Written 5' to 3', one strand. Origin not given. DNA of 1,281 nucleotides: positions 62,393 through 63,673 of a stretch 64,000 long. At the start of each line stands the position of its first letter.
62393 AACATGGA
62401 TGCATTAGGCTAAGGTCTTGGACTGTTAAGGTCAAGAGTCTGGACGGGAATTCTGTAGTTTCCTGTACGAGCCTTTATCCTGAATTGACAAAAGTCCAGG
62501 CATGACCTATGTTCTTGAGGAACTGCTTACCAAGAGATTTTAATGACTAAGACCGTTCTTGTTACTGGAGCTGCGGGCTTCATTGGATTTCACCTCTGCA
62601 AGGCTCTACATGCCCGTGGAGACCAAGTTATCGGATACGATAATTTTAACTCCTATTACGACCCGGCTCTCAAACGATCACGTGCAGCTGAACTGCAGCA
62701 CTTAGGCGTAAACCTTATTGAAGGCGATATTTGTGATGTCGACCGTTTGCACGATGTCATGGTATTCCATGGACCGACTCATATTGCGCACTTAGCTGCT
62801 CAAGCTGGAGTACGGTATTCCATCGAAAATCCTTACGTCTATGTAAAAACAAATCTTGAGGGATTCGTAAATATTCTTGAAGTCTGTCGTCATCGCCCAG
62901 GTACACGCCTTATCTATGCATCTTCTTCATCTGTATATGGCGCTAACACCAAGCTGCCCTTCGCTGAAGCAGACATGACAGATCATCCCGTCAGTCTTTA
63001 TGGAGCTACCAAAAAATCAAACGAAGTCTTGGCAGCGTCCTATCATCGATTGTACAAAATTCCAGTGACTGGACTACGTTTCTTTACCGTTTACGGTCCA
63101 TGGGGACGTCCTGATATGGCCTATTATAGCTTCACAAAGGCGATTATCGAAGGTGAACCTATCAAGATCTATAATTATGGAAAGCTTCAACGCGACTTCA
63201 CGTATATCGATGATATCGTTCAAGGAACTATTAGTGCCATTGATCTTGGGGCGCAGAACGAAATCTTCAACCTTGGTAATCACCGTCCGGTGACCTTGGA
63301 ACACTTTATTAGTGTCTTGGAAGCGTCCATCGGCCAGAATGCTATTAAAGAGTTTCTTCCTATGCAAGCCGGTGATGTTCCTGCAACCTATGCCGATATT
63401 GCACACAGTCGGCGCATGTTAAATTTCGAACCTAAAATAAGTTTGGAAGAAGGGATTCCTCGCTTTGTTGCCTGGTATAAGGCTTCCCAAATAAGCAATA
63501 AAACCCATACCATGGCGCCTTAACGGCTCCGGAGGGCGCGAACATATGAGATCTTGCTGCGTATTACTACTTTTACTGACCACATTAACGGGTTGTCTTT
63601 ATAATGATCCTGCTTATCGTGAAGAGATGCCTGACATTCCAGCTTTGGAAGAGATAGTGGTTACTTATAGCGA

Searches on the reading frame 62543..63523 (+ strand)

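Call 12: search_protein_families(library=pfam, proteins=[window:62543-63523:+], max_evalue=0.001)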
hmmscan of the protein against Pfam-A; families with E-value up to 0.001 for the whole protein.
window:62543-63523:+ (326 aa): 9 families
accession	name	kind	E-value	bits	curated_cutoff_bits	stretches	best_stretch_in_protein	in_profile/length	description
PF01370.27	Epimerase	-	1.4e-56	192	20.9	1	5-245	1-240/240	NAD dependent epimerase/dehydratase family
PF16363.11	GDP_Man_Dehyd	-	2.8e-50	172.1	27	1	6-306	1-330/332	GDP-mannose 4,6 dehydratase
PF01073.25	3Beta_HSD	-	6.2e-16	58.7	22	1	6-233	1-229/280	3-beta hydroxysteroid dehydrogenase/isomerase family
PF02719.21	Polysacc_synt_2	-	2e-15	57.2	20.2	1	5-264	1-248/293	Polysaccharide biosynthesis protein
PF04321.23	RmlD_sub_bind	-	3.7e-15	56.2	27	1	4-250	2-218/287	RmlD substrate binding domain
PF07993.18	NAD_binding_4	-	1.7e-06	27.8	20.1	1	79-185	90-209/258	Male sterility protein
PF00106.31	adh_short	-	0.00025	21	26.6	1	3-110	1-114/195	short chain dehydrogenase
PF13460.12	NAD_binding_10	-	0.0008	19.8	27.2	0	9-165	1-133/184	NAD(P)H-binding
PF05368.20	NmrA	-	0.00083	19.5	27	0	1-71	1-65/298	NmrA-like family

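Call 48: search_protein_families(library=ncbifam, proteins=[window:62543-63523:+], max_evalue=0.001)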
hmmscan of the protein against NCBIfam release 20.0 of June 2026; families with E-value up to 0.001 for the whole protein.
window:62543-63523:+ (326 aa): 34 families (the best 25 are shown)
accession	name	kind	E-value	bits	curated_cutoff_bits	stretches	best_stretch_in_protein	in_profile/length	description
TIGR01179.1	galE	equivalog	9.4e-45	152.9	262.3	2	5-185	2-178/332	UDP-glucose 4-epimerase GalE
TIGR01181.1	dTDP_gluc_dehyt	equivalog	2.3e-42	145.2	365.1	1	5-317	2-316/321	dTDP-glucose 4,6-dehydratase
TIGR04180.1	EDH_00030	hypoth_equivalog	1.7e-39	135.7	475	1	5-298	1-295/297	NAD-dependent 4,6-dehydratase LegB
NF011728.1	PRK15181.1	equivalog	1.1e-37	129.8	760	1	3-313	16-338/348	Vi polysaccharide biosynthesis UDP-N-acetylglucosaminuronic acid C-4 epimerase TviC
TIGR02197.1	heptose_epim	equivalog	5.4e-36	124.3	274.6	1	5-314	1-315/316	ADP-glyceromanno-heptose 6-epimerase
NF007956.0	PRK10675.1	subfamily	2.4e-28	99.2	394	2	4-187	2-184/338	UDP-glucose 4-epimerase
NF042422.1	oxyalk_red_OleD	equivalog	1.3e-24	87.2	580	1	5-276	3-263/329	2-alkyl-3-oxoalkanoate reductase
NF007582.0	PRK10217.1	equivalog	1e-23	84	698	1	3-315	2-334/355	dTDP-glucose 4,6-dehydratase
NF007490.0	PRK10084.1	subfamily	1.4e-23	83.4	649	1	5-316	3-338/361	dTDP-glucose 4,6-dehydratase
TIGR02622.1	CDP_4_6_dhtase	equivalog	7.3e-23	81.3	278.45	1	2-171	4-172/352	CDP-glucose 4,6-dehydratase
NF042423.1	oxyalk_red_Shew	equivalog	1.3e-22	80.3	580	1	3-262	9-256/331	2-alkyl-3-oxoalkanoate reductase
NF043036.1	ErythonDh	equivalog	4.2e-21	75.5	325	1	5-207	3-202/321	D-erythronate dehydrogenase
TIGR03466.1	HpnA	hypoth_equivalog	7.6e-20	71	367.65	1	4-302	2-283/327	hopanoid-associated sugar epimerase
NF008360.0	PRK11150.1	equivalog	9.7e-16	57.8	452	1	5-263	2-251/310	ADP-glyceromanno-heptose 6-epimerase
NF008872.0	PRK11908.1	equivalog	1.5e-14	53.9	294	1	3-248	2-255/349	bifunctional UDP-4-keto-pentose/UDP-xylose synthase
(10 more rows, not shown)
